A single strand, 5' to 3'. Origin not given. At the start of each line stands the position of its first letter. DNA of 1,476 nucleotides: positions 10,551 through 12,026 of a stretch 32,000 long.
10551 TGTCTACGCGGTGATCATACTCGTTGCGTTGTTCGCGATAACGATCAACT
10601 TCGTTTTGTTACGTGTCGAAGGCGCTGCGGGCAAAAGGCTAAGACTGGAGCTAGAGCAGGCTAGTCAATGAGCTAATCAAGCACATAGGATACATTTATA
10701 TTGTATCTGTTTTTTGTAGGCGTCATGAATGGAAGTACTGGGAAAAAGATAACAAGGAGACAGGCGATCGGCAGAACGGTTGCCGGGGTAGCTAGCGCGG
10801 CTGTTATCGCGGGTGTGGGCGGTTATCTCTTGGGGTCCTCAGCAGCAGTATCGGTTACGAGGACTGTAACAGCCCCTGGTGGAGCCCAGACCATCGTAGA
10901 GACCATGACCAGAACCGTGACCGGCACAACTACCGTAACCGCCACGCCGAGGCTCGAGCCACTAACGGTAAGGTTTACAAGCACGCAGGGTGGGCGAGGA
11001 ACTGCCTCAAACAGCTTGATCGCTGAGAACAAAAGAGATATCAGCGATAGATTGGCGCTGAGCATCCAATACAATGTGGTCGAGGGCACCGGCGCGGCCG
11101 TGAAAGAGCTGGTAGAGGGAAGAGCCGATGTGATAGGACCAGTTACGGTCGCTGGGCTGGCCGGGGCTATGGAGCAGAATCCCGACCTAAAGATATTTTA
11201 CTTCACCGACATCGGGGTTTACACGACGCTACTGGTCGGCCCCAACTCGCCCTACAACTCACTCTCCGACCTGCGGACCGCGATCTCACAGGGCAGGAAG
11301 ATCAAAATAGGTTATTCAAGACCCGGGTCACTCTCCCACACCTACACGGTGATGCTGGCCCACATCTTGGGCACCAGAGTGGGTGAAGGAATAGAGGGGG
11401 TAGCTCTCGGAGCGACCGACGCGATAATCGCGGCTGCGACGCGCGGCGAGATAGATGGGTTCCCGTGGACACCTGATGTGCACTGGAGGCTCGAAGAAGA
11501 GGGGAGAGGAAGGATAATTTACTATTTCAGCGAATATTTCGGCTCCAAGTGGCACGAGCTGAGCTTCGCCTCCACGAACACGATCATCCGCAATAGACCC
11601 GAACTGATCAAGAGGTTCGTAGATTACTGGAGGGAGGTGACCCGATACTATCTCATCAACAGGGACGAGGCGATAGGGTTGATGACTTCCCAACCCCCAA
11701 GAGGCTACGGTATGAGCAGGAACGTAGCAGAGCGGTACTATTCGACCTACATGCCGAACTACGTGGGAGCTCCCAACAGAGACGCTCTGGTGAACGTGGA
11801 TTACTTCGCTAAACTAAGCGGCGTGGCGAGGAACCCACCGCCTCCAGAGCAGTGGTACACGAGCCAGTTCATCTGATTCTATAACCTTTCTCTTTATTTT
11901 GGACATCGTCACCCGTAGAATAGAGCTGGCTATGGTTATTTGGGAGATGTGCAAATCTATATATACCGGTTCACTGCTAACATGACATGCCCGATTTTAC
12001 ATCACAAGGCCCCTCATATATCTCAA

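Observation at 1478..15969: Modular aromatic/heteroaromatic-carboxylate utilisation island: 3 binding proteins + 3 amidohydrolase_2 enzymes + ligase + Mo-hydroxylase + BFD-like enzyme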

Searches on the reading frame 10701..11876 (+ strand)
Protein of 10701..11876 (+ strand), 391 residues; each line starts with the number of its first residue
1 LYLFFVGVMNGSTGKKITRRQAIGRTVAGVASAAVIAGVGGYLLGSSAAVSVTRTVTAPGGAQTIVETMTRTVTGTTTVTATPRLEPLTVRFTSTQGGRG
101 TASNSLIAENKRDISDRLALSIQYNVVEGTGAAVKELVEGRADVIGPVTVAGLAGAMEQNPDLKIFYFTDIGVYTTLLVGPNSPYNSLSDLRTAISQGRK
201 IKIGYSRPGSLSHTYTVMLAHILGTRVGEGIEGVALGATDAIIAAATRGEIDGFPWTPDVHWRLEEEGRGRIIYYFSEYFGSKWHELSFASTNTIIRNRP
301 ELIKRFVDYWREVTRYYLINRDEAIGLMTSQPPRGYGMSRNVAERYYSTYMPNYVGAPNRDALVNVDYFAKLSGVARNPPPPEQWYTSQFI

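Call 3: search_protein_families(library=pfam, proteins=[window:10701-11876:+])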
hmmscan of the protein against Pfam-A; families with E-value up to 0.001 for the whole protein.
window:10701-11876:+ (391 aa): 1 family
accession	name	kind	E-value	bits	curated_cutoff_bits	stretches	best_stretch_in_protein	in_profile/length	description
PF09084.16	NMT1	-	1.9e-05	25.1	20.5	0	232-323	123-215/216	NMT1/THI5 like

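Call 6: search_protein_families(library=ncbifam, proteins=[window:10701-11876:+], max_evalue=0.00001)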
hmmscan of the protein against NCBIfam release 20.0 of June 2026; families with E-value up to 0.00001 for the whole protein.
window:10701-11876:+ (391 aa): 1 family
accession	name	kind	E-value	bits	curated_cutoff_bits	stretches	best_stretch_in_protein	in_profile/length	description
TIGR01728.1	SsuA_fam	subfamily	3.6e-08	33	163.5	1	103-390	12-288/290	aliphatic sulfonate ABC transporter substrate-binding protein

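Call 14: find_homologous_proteins(query=window:10701-11876:+, max_evalue=1e-10)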
Query window:10701-11876:+ (391 aa): 9 proteins with E <= 1e-10 among 8000 candidates.
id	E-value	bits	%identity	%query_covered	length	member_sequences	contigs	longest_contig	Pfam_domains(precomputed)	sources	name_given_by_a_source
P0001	1.1e-250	849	100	98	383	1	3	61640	PF09084.17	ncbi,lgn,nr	ncbi:MAG: hypothetical protein NZ957_01580 [Thaumarchaeota archaeon]|nr:hypothetical protein [Candid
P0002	9.0e-189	646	72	98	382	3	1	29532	PF09084.17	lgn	-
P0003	1.9e-146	506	60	90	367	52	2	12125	PF13379.12,PF09084.17,PF12974.13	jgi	jgi:ABC-type nitrate/sulfonate/bicarbonate transport system substrate-binding protein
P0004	6.6e-140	485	58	93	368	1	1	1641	PF13379.12,PF09084.17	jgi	jgi:ABC-type nitrate/sulfonate/bicarbonate transport system substrate-binding protein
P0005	1.0e-137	478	60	81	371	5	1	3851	PF13379.12,PF09084.17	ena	-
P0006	1.1e-130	454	54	96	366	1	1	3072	PF13379.12,PF09084.17,PF12974.13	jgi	jgi:ABC-type nitrate/sulfonate/bicarbonate transport system substrate-binding protein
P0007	4.5e-128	446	53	90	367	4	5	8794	PF09084.17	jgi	jgi:ABC-type nitrate/sulfonate/bicarbonate transport system substrate-binding protein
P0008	1.5e-109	385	48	96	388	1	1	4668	PF09084.17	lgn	-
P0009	2.3e-84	302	42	96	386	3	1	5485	-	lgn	-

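Call 15: find_encoding_contigs(protein=P0002, flank=10000, max_places=3)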
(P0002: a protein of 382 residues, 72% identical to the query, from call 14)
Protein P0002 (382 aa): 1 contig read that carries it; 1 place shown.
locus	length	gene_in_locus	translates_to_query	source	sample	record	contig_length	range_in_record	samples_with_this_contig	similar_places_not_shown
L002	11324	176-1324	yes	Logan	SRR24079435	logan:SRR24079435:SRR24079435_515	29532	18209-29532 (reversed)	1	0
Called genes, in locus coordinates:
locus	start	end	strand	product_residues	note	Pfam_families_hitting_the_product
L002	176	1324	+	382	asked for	PF09084:NMT1 (faint)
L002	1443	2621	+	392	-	PF09084:NMT1 (faint)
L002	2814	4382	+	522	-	PF02776:TPP_enzyme_N, PF00205:TPP_enzyme_M, PF02775:TPP_enzyme_C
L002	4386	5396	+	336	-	PF04909:Amidohydro_2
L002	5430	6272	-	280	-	PF00892:EamA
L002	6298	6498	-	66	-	-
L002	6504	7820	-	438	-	PF00501:AMP-binding, PF14535:AMP-binding_C_2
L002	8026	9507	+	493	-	PF11794:HpaB_N, PF03241:HpaB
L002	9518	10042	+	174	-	PF01613:Flavin_Reduct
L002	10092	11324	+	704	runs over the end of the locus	PF02629:CoA_binding, PF13380:CoA_binding_2, PF13607:Succ_CoA_lig, PF13549:ATP-grasp_5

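Call 16: find_encoding_contigs(protein=P0003, flank=10000, max_places=3)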
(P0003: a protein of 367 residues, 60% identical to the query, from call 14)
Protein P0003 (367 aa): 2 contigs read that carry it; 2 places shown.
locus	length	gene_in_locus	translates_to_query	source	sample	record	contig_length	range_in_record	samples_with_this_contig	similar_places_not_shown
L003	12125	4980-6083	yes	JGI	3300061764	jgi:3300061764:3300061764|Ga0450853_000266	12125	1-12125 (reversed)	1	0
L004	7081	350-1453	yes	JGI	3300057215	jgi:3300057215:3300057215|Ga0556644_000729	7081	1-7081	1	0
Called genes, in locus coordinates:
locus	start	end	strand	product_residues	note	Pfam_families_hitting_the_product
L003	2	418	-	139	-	?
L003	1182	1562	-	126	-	-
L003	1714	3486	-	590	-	PF02776:TPP_enzyme_N, PF00205:TPP_enzyme_M (weak), PF02775:TPP_enzyme_C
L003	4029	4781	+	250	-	PF00005:ABC_tran, PF13304:AAA_21 (faint)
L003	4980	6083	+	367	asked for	PF12974:Phosphonate-bd (weak), PF13379:NMT1_2 (faint), PF09084:NMT1 (weak)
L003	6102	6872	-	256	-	PF00528:BPD_transp_1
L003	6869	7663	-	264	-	PF00528:BPD_transp_1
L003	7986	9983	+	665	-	PF01436:NHL (faint), PF08450:SGL (faint)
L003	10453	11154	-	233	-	PF02596:DUF169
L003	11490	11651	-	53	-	-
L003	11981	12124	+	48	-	?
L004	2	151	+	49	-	?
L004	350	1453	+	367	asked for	PF12974:Phosphonate-bd (weak), PF13379:NMT1_2 (faint), PF09084:NMT1 (weak)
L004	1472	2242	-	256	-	PF00528:BPD_transp_1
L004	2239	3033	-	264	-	PF00528:BPD_transp_1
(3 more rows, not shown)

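Call 17: find_encoding_contigs(protein=P0007, flank=10000, max_places=4)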
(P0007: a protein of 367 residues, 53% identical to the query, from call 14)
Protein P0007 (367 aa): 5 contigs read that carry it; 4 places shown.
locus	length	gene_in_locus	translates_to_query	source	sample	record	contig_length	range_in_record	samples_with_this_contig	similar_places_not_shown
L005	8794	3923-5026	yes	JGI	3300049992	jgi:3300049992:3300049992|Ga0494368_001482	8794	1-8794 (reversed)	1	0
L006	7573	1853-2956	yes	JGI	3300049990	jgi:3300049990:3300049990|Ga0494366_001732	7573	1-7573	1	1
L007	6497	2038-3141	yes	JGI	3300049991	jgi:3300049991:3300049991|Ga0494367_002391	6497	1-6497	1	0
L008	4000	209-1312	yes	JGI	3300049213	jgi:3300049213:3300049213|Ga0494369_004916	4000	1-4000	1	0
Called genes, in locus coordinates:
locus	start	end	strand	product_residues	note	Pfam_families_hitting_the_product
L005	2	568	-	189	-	?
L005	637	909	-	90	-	-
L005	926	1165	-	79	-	-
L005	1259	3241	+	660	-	PF01436:NHL (faint), PF08450:SGL (faint)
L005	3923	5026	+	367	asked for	PF09084:NMT1 (weak)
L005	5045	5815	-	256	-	PF00528:BPD_transp_1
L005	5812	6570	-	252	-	PF00528:BPD_transp_1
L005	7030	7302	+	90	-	PF02775:TPP_enzyme_C (weak)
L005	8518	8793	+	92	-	?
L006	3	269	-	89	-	?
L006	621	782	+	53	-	-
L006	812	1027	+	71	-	-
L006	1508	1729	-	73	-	-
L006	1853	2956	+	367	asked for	PF09084:NMT1 (weak)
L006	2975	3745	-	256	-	PF00528:BPD_transp_1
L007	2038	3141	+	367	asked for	PF09084:NMT1 (weak)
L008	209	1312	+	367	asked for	PF09084:NMT1 (weak)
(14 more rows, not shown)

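Call 20: find_related_loci(query=A1, collection=genome_contigs, flank=10000)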
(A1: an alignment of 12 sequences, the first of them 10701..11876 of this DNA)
Query A1 (391 aa) in genome_contigs; peptide patterns used: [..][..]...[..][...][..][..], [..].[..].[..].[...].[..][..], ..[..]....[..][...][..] (x = any residue, [..] = any of these).
31 stretches matched a pattern; 1 encode a relative of the query (tblastn E <= 1e-3); 1 distinct loci.
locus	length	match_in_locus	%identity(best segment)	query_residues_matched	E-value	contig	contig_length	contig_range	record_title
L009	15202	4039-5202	70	3-391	0e+0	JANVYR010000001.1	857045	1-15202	MAG: Candidatus Calditenuis fumarioli isolate 146_bin.25 NODE_2_length_857045_cov_24.061639, whole genome shotgun sequen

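Call 24: search_protein_families(library=pfam, proteins=[L009:953-1918:-, L009:3350-3640:-, L009:10386-11747:-, L009:11908-13389:+, L003:1714-3486:-, L003:7986-9983:+], max_evalue=0.01)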
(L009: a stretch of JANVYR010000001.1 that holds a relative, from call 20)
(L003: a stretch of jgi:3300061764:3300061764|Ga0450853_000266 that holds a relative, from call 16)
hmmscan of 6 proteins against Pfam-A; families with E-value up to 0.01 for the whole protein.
L009:953-1918:- (321 aa): 2 families
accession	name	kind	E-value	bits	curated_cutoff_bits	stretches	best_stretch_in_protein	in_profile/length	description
PF14518.11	Haem_oxygenas_2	-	4.2e-09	36.9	28.9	1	148-297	20-169/177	Iron-containing redox enzyme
PF03070.21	TENA_THI-4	-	0.0026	18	22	1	119-232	21-126/210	TENA/THI-4/PQQC family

L009:3350-3640:- (96 aa): 0 families

L009:10386-11747:- (453 aa): 2 families
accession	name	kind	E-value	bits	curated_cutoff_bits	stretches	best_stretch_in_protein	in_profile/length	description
PF14535.12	AMP-binding_C_2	-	1.3e-19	70.6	25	1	349-443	1-96/96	AMP-binding enzyme C-terminal domain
PF00501.34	AMP-binding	-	9.2e-16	58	29.9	1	90-297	158-374/384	AMP-binding enzyme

L009:11908-13389:+ (493 aa): 2 families
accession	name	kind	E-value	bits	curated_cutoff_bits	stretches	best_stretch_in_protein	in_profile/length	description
PF11794.13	HpaB_N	-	1.6e-72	244.8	35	1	16-276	2-270/270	4-hydroxyphenylacetate 3-hydroxylase N terminal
PF03241.18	HpaB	-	2.2e-39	135.2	25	1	293-478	13-199/202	4-hydroxyphenylacetate 3-hydroxylase C terminal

L003:1714-3486:- (590 aa): 3 families
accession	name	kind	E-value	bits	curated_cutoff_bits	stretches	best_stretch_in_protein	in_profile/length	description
PF02775.26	TPP_enzyme_C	-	2.3e-21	76.6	21.9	1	426-577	11-151/151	Thiamine pyrophosphate enzyme, C-terminal TPP binding domain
PF02776.23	TPP_enzyme_N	-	8.3e-18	64.7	26.8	1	9-115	3-106/119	Thiamine pyrophosphate enzyme, N-terminal TPP binding domain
PF00205.28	TPP_enzyme_M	-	2.8e-06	27.5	30.4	1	206-279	1-84/137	Thiamine pyrophosphate enzyme, central domain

L003:7986-9983:+ (665 aa): 4 families
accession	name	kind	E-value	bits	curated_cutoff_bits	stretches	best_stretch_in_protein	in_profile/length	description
PF01436.27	NHL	-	3.9e-17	61.8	20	0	163-184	2-22/28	NHL repeat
PF08450.18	SGL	-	5e-11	43.1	26.3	1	9-90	126-202/246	SMP-30/Gluconolactonase/LRE-like region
PF10282.15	Lactonase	-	0.00028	20.6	21.7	0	230-322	232-322/344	Lactonase, 7-bladed beta-propeller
PF01731.26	Arylesterase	-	0.0011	19.6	21.3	0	20-45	57-82/86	Arylesterase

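Call 41: search_protein_representatives(alignment_id=A2)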
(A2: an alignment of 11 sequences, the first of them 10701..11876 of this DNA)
Query: 11 sequences, 383 profile positions. Proteins with E-value up to 0.001 (for the whole library): 687; up to 1e-10: 108; up to 1e-30: 6. The best 150 are listed.
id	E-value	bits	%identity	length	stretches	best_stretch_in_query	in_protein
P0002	1.9e-193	659.3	-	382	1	1-383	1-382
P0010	4.4e-130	450.7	-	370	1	8-383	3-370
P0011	3.4e-116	405.0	-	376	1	9-383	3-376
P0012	7.7e-59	216.2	-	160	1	226-383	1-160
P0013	2.1e-34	135.7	-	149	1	237-383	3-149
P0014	3.8e-31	125.0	-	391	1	8-323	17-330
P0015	6.2e-25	104.6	-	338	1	72-381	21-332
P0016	7.0e-23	97.8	-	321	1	106-383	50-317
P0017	3.8e-22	95.4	-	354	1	77-314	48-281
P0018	4.9e-21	91.7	-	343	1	71-380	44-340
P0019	1.1e-19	87.3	-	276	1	108-379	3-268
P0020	1.9e-19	86.5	-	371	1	18-350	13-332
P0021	3.6e-18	82.3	-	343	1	93-383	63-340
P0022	1.3e-17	80.5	-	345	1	93-381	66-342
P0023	1.4e-17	80.3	-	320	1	103-383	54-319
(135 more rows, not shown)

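Call 43: predict_structure(alignment_id=A2)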
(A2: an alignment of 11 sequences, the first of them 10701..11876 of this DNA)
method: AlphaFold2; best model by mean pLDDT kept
length: 391 residues; sequences in the alignment: 11
mean_pLDDT: 77.9   pTM: 0.75
mean pLDDT of the five models: 77.9, 77.2, 77.1, 47.4, 42.0
residues with pLDDT >= 90: 235; 70-90: 71; 50-70: 2; < 50: 83
segments of 3 or more residues with pLDDT < 50: 1-83
pLDDT, mean of each block of 10 residues (from residue 1): 23 28 29 21 21 27 27 30 73 85 87 91 89 94 95 93 95 92 94 97 90 94 96 89 87 90 90 94 93 95 95 95 94 87 90 91 95 93 90 69
secondary structure, 60 per line:
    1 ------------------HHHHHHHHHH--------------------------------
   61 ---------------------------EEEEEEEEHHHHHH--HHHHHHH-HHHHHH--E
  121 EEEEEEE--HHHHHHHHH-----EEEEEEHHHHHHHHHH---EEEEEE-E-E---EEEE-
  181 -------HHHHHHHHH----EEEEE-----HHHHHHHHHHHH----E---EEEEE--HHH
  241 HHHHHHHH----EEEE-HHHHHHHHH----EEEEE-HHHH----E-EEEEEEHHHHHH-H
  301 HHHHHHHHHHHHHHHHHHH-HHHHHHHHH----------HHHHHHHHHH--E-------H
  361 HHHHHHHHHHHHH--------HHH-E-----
elements in order: H19-28 E88-95 H96-101 H104-110 H112-117 E120-127 H130-138 E144-149 H150-159 E163-168 E176-179 H188-196 E201-205 H211-222 E231-235 H238-248 E253-256 H258-266 E271-275 H277-280 E287-292 H293-298 H300-319 H321-329 H340-349 H360-373

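Call 46: fold_search(model_id=the predicted structure, library=pdb)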
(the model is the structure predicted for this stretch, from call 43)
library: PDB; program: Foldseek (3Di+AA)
matches with E <= 10: 1322; with E <= 0.001: 557
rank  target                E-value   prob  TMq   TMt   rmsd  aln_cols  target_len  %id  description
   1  2x7p                  2.1e-18  1.00  0.60  0.75   3.8       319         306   18  The Conserved Candida albicans CA3427 Gene Product Defines a New Family of Proteins Exhibiting the Generic Periplasmic B (released 2011-03-16)
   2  3uif                  4.2e-16  1.00  0.62  0.72   4.3       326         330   16  CRYSTAL STRUCTURE OF putative sulfonate ABC transporter, periplasmic sulfonate-binding protein SsuA from Methylobacillus (released 2011-11-23)
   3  6ssy_B                6.9e-16  1.00  0.59  0.74   4.0       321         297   19  Taurine ABC transporter substrate binding protein TauA from E. coli in complex with 2-Aminoethylphosphonic acid (released 2019-12-18)
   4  2x26_A                7.8e-16  1.00  0.63  0.78   2.9       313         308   15  Crystal structure of the periplasmic aliphatic sulphonate binding protein SsuA from Escherichia coli (released 2010-04-14)
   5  3ksx                  2.4e-15  1.00  0.61  0.80   3.6       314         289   15  The alkanesulfonate-binding protein SsuA from Xanthomonas axonopodis pv. citri bound to MOPS (released 2010-10-13)
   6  3qsl_B                1.0e-14  1.00  0.59  0.69   4.4       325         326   19  Structure of CAE31940 from Bordetella bronchiseptica RB50 (released 2011-03-23)
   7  6ssy_A                1.6e-14  1.00  0.59  0.74   4.0       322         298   18  Taurine ABC transporter substrate binding protein TauA from E. coli in complex with 2-Aminoethylphosphonic acid (released 2019-12-18)
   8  3ksj                  3.8e-14  1.00  0.60  0.78   3.6       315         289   16  The alkanesulfonate-binding protein SsuA from Xabthomonas axonopodis pv. citri bound to MES (released 2010-10-13)
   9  3e4r                  5.2e-14  1.00  0.61  0.80   3.5       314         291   15  Crystal structure of the alkanesulfonate binding protein (SsuA) from the phytopathogenic bacteria Xanthomonas axonopodis (released 2008-09-23)
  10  3qsl_A                7.5e-14  1.00  0.58  0.70   4.4       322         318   17  Structure of CAE31940 from Bordetella bronchiseptica RB50 (released 2011-03-23)
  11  9ooz                  1.3e-13  1.00  0.59  0.74   3.9       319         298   15  Crystal structure of PqqT Y161W Variant with PQQ bound (released 2025-10-15)
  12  4h6d_E                2.0e-13  1.00  0.58  0.72   4.1       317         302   13  Crystal structure of PLP-soaked HMP synthase Thi5 from S. cerevisiae (released 2012-10-17)
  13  4h6d_D                2.1e-13  1.00  0.58  0.67   4.2       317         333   14  Crystal structure of PLP-soaked HMP synthase Thi5 from S. cerevisiae (released 2012-10-17)
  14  4esx_B                2.4e-13  1.00  0.59  0.72   4.7       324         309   14  Crystal structure of C. albicans Thi5 complexed with PLP (released 2012-09-19)
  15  4h6d_B                2.6e-13  1.00  0.58  0.67   4.2       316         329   14  Crystal structure of PLP-soaked HMP synthase Thi5 from S. cerevisiae (released 2012-10-17)
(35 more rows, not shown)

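Call 51: find_related_loci(query=A1, collection=metagenome_contigs, flank=10000)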
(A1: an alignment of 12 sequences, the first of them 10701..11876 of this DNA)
Query A1 (391 aa) in metagenome_contigs; peptide patterns used: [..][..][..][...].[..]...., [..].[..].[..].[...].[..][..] (x = any residue, [..] = any of these).
94 stretches matched a pattern; 12 encode a relative of the query (tblastn E <= 1e-3); 12 distinct loci.
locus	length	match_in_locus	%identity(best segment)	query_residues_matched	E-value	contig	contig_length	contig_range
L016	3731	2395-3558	70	3-391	0e+0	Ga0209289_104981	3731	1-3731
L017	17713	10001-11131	57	1-391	2e-151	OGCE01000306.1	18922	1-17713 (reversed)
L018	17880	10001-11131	57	1-391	2e-151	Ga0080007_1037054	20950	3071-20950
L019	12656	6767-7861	56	15-391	3e-145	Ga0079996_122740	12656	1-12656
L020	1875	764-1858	54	15-391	3e-149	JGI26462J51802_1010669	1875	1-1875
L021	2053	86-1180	53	15-391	2e-142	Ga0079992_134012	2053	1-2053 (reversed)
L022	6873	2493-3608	51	2-391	3e-132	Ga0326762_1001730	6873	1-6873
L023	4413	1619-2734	51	2-391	3e-134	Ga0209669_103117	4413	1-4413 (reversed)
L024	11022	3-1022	54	45-391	1e-131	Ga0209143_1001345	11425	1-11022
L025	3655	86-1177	51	15-391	8e-132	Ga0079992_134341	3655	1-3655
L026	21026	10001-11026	60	42-391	3e-148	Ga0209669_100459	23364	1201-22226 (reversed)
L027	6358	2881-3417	25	177-355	5e-11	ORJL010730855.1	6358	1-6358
